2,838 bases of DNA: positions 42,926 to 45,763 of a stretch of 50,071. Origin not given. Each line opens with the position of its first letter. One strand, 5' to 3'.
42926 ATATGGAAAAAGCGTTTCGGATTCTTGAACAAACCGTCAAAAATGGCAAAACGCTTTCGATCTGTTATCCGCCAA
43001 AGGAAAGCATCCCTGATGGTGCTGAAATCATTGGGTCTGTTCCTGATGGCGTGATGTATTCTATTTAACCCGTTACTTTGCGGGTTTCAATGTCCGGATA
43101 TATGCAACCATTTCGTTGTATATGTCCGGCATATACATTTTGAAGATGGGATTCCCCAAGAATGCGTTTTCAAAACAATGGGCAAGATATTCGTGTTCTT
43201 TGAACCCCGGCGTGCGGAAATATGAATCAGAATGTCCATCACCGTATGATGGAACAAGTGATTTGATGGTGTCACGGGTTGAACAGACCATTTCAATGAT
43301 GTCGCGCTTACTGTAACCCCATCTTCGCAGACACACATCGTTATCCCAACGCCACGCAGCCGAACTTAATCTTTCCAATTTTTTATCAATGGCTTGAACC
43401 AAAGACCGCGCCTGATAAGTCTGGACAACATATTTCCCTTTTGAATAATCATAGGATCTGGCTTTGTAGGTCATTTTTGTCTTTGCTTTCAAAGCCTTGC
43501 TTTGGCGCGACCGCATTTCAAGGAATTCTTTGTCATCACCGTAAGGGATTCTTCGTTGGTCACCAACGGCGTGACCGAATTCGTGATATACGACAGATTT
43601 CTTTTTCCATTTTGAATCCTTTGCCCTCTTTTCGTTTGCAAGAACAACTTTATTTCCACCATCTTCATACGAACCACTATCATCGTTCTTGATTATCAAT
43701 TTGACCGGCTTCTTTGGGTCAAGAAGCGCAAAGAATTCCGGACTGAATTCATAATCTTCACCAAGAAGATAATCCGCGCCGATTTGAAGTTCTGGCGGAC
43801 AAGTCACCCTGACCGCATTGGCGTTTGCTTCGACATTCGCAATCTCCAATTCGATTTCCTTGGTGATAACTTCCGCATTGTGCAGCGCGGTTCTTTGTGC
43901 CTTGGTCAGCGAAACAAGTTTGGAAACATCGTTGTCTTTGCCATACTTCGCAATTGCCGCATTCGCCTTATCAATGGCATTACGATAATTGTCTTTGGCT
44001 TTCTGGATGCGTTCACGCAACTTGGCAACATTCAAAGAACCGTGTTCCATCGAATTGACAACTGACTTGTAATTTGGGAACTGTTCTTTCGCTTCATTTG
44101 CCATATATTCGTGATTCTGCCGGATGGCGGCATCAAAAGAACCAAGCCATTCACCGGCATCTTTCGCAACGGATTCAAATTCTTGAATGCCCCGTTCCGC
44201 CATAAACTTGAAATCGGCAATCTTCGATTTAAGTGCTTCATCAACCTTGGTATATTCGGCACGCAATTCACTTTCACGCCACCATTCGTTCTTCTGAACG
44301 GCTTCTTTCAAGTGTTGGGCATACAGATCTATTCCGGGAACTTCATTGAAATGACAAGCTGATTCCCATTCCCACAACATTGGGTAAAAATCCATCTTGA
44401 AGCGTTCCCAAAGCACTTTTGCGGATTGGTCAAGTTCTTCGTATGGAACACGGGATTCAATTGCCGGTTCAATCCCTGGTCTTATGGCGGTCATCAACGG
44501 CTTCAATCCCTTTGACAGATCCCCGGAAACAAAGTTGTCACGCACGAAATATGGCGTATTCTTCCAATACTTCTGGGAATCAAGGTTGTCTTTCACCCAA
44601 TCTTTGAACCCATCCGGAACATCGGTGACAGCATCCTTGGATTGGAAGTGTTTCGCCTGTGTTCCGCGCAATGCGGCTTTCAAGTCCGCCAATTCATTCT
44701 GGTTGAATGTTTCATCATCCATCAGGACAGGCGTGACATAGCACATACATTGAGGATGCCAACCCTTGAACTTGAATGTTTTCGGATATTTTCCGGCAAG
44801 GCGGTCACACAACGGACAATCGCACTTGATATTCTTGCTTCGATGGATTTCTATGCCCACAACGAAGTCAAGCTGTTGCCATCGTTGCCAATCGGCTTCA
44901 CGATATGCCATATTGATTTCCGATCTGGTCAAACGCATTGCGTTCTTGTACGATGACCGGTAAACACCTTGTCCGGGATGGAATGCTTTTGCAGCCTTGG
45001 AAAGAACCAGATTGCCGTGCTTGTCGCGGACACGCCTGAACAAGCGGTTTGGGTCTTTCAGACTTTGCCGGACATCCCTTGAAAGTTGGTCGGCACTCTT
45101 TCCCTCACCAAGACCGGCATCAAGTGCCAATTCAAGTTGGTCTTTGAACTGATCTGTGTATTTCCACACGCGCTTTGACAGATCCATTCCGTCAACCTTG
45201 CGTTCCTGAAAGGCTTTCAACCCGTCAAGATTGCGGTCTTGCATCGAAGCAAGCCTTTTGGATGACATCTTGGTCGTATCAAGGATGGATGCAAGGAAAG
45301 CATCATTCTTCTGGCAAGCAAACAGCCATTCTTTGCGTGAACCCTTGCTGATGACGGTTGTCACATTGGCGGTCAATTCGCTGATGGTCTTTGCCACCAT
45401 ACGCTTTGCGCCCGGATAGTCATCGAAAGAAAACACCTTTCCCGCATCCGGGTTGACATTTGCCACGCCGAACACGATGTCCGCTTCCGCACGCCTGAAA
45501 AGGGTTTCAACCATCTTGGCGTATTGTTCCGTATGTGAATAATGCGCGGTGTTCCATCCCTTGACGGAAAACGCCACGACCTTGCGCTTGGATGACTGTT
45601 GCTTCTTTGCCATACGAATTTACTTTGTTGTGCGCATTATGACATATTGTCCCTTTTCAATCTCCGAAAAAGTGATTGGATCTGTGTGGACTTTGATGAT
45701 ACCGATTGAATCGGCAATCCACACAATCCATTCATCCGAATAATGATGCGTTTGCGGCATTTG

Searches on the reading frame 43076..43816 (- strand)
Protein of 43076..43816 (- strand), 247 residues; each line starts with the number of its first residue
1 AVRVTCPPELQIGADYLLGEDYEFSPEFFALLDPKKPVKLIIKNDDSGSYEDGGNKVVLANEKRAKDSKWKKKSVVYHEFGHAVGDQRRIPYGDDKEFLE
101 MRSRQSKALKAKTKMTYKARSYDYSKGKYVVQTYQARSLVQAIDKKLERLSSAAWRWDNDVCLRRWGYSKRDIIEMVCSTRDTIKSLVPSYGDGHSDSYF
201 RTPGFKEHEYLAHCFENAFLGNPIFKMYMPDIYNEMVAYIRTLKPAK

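Call 74: find_homologous_proteins(query=window:43076-43816:-, max_evalue=0.001)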
Query window:43076-43816:- (247 aa): 15 proteins with E <= 0.001 among 306 candidates.
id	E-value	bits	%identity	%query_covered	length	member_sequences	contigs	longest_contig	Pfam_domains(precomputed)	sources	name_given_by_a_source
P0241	2.3e-66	242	53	98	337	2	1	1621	-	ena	-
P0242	4.4e-63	231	47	98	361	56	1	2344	-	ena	-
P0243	3.1e-61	225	48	100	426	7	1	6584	-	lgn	-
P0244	8.7e-61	224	51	93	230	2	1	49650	-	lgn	-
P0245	2.7e-60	222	48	98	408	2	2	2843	-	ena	-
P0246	1.9e-58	216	46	98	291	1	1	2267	-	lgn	-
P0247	1.2e-53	200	44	98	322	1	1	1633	-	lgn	-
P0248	3.5e-52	195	47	93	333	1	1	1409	-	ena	-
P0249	9.5e-51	191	48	83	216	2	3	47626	-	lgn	-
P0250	1.0e-47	181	44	96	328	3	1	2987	-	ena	-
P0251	9.9e-44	168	41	98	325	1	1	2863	-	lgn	-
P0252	7.8e-42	162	48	71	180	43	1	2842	-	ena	-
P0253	1.8e-32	131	47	60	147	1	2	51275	-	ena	-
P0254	1.1e-29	122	52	49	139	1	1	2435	-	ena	-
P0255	1.7e-24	105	33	89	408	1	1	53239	PF04233.20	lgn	-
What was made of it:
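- It was found only on MuF proteins or as split fragments (call 74).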

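Call 75: find_encoding_contigs(protein=P0255, flank=5000, max_places=2)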
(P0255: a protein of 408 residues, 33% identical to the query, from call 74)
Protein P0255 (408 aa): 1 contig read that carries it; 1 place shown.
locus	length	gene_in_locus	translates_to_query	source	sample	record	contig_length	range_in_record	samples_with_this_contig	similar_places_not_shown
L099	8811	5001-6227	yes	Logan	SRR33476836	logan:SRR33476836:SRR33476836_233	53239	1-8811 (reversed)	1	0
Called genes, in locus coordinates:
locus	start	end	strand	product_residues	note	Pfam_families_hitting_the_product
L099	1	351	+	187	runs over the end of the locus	-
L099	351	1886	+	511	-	-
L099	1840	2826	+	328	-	PF01555:N6_N4_Mtase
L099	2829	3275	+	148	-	PF07030:Phage_Mu_Gp36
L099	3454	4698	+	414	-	PF06074:Portal_Mu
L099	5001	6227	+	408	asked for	PF04233:Phage_Mu_F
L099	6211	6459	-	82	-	-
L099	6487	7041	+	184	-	-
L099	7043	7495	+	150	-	-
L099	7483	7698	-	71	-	-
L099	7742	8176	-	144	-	-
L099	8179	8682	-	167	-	-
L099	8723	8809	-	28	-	?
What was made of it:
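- On MuF polymorphic toxin and immunity module: The same tail is also found on a PF04233-type MuF (calls 74, 75).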

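Call 76: find_encoding_contigs(protein=P0244, flank=6000, max_places=2)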
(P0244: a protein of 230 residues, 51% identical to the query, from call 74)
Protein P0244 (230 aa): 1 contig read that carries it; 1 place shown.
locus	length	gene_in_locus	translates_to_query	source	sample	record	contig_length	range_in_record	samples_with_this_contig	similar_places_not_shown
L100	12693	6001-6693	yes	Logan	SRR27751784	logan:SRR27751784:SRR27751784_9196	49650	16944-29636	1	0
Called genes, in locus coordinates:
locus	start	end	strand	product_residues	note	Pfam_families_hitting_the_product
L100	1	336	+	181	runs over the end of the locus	-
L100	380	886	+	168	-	PF01527:HTH_Tnp_1 (weak), PF20901:Sf6_terminase (weak)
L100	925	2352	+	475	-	PF03237:Terminase_6N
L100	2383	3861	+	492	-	PF05133:SPP1_portal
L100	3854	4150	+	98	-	-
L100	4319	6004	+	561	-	-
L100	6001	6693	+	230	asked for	-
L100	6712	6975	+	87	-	-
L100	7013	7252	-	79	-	-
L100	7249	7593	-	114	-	PF24203:Phage_ProQ_C_like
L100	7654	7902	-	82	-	-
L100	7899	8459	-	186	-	-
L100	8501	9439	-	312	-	PF02195:ParB_N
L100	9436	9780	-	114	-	PF02481:DNA_processg_A, PF10686:YAcAr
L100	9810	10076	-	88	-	-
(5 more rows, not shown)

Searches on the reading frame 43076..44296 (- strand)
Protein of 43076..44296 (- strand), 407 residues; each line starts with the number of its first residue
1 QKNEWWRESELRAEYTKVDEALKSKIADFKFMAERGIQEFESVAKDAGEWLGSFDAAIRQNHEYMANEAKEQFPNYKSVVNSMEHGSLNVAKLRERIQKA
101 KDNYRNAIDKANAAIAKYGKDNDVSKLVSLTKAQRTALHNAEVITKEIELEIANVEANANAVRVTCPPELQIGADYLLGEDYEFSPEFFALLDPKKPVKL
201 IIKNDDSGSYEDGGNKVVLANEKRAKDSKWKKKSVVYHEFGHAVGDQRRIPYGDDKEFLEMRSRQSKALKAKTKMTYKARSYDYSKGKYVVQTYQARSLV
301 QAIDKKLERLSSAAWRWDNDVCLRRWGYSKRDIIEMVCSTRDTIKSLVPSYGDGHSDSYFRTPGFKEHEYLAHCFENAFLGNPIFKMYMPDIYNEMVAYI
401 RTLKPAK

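Call 49: search_solved_structures(query=window:43076-44296:-, max_evalue=5)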
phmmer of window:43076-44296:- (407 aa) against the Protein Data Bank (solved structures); distinct sequences matched with E-value up to 5: 1.
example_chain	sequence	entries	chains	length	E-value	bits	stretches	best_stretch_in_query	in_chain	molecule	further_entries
9eh1_U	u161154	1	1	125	0.38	13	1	210-286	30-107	RNA polymerase-associated protein LEO1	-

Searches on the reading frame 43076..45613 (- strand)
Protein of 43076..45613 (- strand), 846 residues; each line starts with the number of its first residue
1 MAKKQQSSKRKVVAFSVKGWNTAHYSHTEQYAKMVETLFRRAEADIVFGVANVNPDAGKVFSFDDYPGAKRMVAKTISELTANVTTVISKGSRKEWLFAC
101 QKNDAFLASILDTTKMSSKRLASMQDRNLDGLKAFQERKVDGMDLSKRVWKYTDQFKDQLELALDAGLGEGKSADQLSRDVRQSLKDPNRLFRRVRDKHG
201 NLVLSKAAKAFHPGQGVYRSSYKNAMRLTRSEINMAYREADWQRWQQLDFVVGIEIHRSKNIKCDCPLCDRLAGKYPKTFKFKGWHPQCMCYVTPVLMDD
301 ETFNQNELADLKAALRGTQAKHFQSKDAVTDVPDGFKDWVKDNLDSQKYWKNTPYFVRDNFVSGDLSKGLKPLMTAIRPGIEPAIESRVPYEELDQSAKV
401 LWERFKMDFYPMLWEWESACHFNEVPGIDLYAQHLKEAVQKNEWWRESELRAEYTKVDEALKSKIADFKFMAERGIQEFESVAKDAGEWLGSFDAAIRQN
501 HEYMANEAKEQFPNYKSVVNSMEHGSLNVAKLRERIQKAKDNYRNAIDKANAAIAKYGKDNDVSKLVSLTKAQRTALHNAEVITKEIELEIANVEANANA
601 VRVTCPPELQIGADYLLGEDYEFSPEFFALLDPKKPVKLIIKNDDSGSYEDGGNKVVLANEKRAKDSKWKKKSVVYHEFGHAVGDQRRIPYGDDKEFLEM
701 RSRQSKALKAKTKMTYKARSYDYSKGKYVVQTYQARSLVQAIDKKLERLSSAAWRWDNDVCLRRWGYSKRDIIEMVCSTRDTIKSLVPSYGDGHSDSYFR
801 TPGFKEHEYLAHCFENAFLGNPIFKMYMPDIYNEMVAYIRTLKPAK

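Call 10: search_dna_similar(query=window:43076-45613:-, collection=phages, mode=protein, max_rows=30)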
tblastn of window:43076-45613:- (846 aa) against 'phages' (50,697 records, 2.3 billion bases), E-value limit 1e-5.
Records with a match: 31; places in all: 31; records where one place covers at least 80% of the query: 0.
Best place of each record, by identity: <60% 31.
By first word of the organism name: Riemerella 19; Microbacterium 4; Bacteriophage 3; Porphyromonas 2; Phage 1; Shigella 1; Bacteroides 1.
By host as written in the record: Riemerella anatipestifer 6; Riemerella sp. 5; - 4; Porphyromonas gingivalis ATCC 49417 2; Microbacterium foliorum NRRL B-24224 SEA 2; Microbacterium foliorum NRRL B-24224 2; Riemerella anatipestifer RAf63 1; Riemerella anatipestifer RAf71 1; and 8 more.
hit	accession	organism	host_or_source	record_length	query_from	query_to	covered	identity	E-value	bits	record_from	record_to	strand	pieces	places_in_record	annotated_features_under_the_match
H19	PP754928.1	Porphyromonas phage phage005b_ATCC49417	Porphyromonas gingivalis ATCC 49417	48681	7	455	53%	53.3%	2e-131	439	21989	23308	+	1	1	minor capsid protein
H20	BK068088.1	Porphyromonas phage phage005a_ATCC49417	Porphyromonas gingivalis ATCC 49417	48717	7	455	53%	53.3%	2e-131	439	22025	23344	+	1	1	minor capsid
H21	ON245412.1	Phage vB_RanS_PJN03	sewage water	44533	24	360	40%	44.1%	1e-73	270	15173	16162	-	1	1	hypothetical protein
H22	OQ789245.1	Riemerella phage vB_RanS_CRP6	Riemerella anatipestifer RAf63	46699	20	360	40%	37.4%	3e-55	214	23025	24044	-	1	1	head morphogenesis capsid protein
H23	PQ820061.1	Riemerella phage PJL1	Riemerella sp.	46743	20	360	40%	37.4%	5e-55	213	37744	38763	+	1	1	hypothetical protein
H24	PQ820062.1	Riemerella phage PJX6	Riemerella sp.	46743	20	360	40%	37.4%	5e-55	213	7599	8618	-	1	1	hypothetical protein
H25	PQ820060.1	Riemerella phage PJR4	Riemerella sp.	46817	20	360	40%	37.4%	5e-55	213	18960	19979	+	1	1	hypothetical protein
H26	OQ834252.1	Riemerella phage vB_RanS_CRP12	Riemerella anatipestifer RAf71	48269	20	360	40%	37.4%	5e-55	213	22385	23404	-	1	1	head morphogenesis capsid protein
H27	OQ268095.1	Riemerella phage vB_RanS_CRP5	Riemerella anatipestifer RAf2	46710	20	361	40%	37.0%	6e-55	213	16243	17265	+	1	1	head morphogenesis capsid protein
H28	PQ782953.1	Riemerella phage vB_RanS_CRP34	Riemerella anatipestifer RAf8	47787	20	360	40%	36.9%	9e-55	212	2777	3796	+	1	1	head morphogenesis capsid protein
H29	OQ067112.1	Riemerella phage vB_RanS_CRP2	Riemerella anatipestifer RAf1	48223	20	360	40%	36.9%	9e-55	212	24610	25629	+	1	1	head morphogenesis capsid protein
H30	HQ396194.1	Riemerella phage RAP44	Riemerella anatipestifer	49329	20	360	40%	36.9%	9e-55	212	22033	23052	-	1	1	phage head morphogenesis protein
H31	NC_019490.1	Riemerella phage RAP44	Riemerella anatipestifer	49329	20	360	40%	36.9%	9e-55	212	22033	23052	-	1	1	phage head morphogenesis protein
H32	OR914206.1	Riemerella phage GRAP2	Riemerella anatipestifer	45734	20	360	40%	36.9%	1e-54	212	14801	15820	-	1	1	record has no annotation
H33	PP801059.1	Riemerella phage GRNRAP2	Riemerella anatipestifer 116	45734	20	360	40%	36.9%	1e-54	212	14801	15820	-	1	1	hypothetical protein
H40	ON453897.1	Bacteroides phage Versailles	Bacteroides caecimuris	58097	25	360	40%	37.0%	2e-57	221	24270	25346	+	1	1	hypothetical protein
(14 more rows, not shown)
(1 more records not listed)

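Call 11: get_annotated_region(hit=H19, flank=9000)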
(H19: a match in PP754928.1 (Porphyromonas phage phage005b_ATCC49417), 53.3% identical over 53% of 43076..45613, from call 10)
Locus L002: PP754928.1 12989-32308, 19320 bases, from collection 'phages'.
description: Porphyromonas phage phage005b_ATCC49417, complete genome.
organism: Porphyromonas phage phage005b_ATCC49417 (NCBI taxid 3144280)
taxonomy: Viruses
host: Porphyromonas gingivalis ATCC 49417; source: human; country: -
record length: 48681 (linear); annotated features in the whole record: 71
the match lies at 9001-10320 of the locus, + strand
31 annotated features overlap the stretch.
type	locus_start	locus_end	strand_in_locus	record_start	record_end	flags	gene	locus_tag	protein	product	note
CDS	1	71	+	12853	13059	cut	-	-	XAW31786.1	methyltransferase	-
CDS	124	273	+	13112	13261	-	-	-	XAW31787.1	methyltransferase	-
CDS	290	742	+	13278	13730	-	-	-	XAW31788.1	hypothetical protein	-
CDS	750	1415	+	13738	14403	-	-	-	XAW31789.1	hypothetical protein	-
CDS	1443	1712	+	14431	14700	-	-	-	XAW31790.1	hypothetical protein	-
CDS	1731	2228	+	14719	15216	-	-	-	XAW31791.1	Holliday junction resolvase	-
CDS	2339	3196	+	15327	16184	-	-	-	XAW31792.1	ParB-like partition protein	-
CDS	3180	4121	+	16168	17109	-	-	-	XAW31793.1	beta-glucosyl-HMC-alpha-glucosyltransferase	-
CDS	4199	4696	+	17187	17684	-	-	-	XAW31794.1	terminase small subunit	-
CDS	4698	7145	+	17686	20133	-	-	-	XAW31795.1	terminase large subunit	-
CDS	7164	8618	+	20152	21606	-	-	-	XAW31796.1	portal protein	-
CDS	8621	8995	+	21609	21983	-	-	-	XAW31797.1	hypothetical protein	-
CDS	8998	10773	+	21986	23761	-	-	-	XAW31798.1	minor capsid protein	-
CDS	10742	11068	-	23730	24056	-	-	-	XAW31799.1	hypothetical protein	-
CDS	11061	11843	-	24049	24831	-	-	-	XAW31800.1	ADP-ribosylglycohydrolase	-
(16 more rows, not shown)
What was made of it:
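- In Porphyromonas phage005b the equivalent block holds the integrase, an XRE-type regulator and an antirepressor (call 11).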

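Call 12: get_annotated_region(hit=H40, flank=8000)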
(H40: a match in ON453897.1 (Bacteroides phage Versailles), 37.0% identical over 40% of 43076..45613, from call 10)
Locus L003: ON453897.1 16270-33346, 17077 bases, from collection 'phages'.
description: Bacteroides phage Versailles, complete genome.
organism: Bacteroides phage Versailles (NCBI taxid 2951969)
taxonomy: Viruses
host: Bacteroides caecimuris; source: feces; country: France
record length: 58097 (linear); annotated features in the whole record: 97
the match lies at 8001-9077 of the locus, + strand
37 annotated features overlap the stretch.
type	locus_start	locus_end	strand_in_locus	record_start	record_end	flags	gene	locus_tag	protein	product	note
CDS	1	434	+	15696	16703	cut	-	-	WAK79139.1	radical SAM domain-containing protein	rasttk_feature_creation_tool=/opt/patric-common/ runtime/bin/phanotate version 1.5.0; HHpred against PHROGS v3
CDS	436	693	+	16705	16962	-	-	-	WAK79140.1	hypothetical protein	rasttk_feature_creation_tool=/opt/patric-common/ runtime/bin/phanotate version 1.5.0; ...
CDS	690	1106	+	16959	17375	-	-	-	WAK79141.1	hypothetical protein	rasttk_feature_creation_tool=/opt/patric-common/ runtime/bin/phanotate version 1.5.0; ...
CDS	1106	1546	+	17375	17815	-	-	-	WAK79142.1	holliday junction resolvase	rasttk_feature_creation_tool=/opt/patric-common/ runtime/bin/phanotate version 1.5.0; HHpred against PHROGS v3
CDS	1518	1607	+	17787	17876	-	-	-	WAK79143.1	hypothetical protein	rasttk_feature_creation_tool=/opt/patric-common/ runtime/bin/phanotate version 1.5.0; ...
CDS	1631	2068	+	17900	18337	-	-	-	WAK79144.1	hypothetical protein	rasttk_feature_creation_tool=/opt/patric-common/ runtime/bin/phanotate version 1.5.0; ...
CDS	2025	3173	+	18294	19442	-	-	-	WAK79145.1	nuclease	rasttk_feature_creation_tool=/opt/patric-common/ runtime/bin/phanotate version 1.5.0; HHpred against PHROGS v3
CDS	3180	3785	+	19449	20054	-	-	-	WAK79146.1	hypothetical protein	rasttk_feature_creation_tool=/opt/patric-common/ runtime/bin/phanotate version 1.5.0; ...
CDS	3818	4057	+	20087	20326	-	-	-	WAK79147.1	hypothetical protein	rasttk_feature_creation_tool=/opt/patric-common/ runtime/bin/phanotate version 1.5.0; ...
CDS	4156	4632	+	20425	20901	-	-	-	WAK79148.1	hypothetical protein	rasttk_feature_creation_tool=/opt/patric-common/ runtime/bin/phanotate version 1.5.0; ...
CDS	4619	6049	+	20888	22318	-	-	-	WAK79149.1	terminase large subunit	rasttk_feature_creation_tool=/opt/patric-common/ runtime/bin/phanotate version 1.5.0; HHpred against PHROGS v3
CDS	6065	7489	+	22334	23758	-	-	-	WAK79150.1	portal protein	rasttk_feature_creation_tool=/opt/patric-common/ runtime/bin/phanotate version 1.5.0; HHpred against PHROGS v3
CDS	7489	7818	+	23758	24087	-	-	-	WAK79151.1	hypothetical protein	rasttk_feature_creation_tool=/opt/patric-common/ runtime/bin/phanotate version 1.5.0; ...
CDS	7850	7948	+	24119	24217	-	-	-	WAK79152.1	hypothetical protein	rasttk_feature_creation_tool=/opt/patric-common/ runtime/bin/phanotate version 1.5.0; ...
CDS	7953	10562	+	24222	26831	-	-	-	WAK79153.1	hypothetical protein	rasttk_feature_creation_tool=/opt/patric-common/ runtime/bin/phanotate version 1.5.0; ...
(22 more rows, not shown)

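Call 13: search_protein_families(library=phrogs, max_evalue=0.001, proteins=[window:43076-45613:-])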
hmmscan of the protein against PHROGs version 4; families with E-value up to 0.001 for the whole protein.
window:43076-45613:- (846 aa): 12 families
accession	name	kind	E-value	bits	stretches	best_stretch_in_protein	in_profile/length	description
phrog_35295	-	unknown function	9.1e-131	439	1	14-364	9-371/794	-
phrog_16625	-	moron, auxiliary metabolic gene and host takeover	8.8e-79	266.9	2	207-361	224-376/869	Bxa ADP-ribosyl transferase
phrog_7625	-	head and packaging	1.7e-77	262.4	1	17-371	6-323/504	head morphogenesis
phrog_115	-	head and packaging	5.6e-27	96.2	1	77-513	134-490/665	minor head protein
phrog_1657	-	head and packaging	1.2e-22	81.6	1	32-303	34-305/337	head morphogenesis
phrog_4728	-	head and packaging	7.7e-15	55.7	1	130-302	158-306/591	head morphogenesis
phrog_595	-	head and packaging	3.5e-11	44.1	1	106-576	135-430/513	head maturation protease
phrog_21401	-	tail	1.7e-10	41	1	139-299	131-277/566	pilot protein for DNA ejection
phrog_25879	-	head and packaging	1.6e-09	38.9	1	221-309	72-161/173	head morphogenesis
phrog_17987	-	head and packaging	4.5e-06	26.1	1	101-304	107-286/856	head maturation protease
phrog_19443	-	head and packaging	0.00031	20.3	0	132-195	144-207/579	minor head protein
phrog_2468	-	head and packaging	0.00057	20.5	1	146-253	138-213/303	head morphogenesis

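Call 27: search_protein_families(library=ncbifam, max_evalue=0.01, proteins=[window:43076-45613:-])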
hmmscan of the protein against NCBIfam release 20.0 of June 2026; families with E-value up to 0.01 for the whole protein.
window:43076-45613:- (846 aa): 0 families

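Call 29: search_protein_families(library=pfam, max_evalue=0.01, proteins=[window:43076-45613:-])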
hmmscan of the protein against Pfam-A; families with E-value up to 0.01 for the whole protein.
window:43076-45613:- (846 aa): 0 families

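Call 79: get_annotated_region(hit=H30, flank=7000)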
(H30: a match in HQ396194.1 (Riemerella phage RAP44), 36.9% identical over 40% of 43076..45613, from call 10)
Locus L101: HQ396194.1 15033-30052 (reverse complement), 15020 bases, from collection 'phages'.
description: Riemerella phage RAP44, complete genome.
organism: Riemerella phage RAP44 (NCBI taxid 936152)
taxonomy: Viruses; Duplodnaviria; Heunggongvirae; Uroviricota; Caudoviricetes
host: Riemerella anatipestifer; source: -; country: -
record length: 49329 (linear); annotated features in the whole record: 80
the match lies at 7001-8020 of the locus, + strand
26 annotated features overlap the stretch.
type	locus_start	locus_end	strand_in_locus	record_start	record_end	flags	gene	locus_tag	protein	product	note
CDS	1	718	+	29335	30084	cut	-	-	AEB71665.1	phage antirepressor protein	DNA-binding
CDS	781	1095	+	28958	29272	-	-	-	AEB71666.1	hypothetical protein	-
CDS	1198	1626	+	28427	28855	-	-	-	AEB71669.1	bacteriophage lambda NinG protein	protein of NinG superfamily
CDS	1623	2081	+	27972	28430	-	-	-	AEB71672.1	hypothetical protein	-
CDS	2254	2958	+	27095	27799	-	-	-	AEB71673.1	adenine nucleotide alpha hydrolase-like protein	protein of AANH_like superfamily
CDS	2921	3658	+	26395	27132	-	-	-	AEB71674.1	ParB-like nuclease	protein of SSF110849 superfamily; DNA-binding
CDS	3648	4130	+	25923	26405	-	-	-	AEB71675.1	hypothetical protein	-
CDS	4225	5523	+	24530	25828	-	-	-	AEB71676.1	phage terminase large subunit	PBSX family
CDS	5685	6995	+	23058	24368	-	-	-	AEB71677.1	phage portal protein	protein of SPP1 superfamily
CDS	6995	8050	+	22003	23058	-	-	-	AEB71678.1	phage head morphogenesis protein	SPP1 gp7 family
CDS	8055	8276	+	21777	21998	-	-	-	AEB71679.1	hypothetical protein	-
CDS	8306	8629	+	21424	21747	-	-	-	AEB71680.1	hypothetical protein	-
CDS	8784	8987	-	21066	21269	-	-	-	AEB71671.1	hypothetical protein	-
CDS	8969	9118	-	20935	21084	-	-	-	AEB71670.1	hypothetical protein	-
CDS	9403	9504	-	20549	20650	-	-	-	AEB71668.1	hypothetical protein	-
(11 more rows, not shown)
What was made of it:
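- The same layout is annotated in Porphyromonas phage005b, Bacteroides phage Versailles and Riemerella RAP44 (calls 11, 12, 79).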
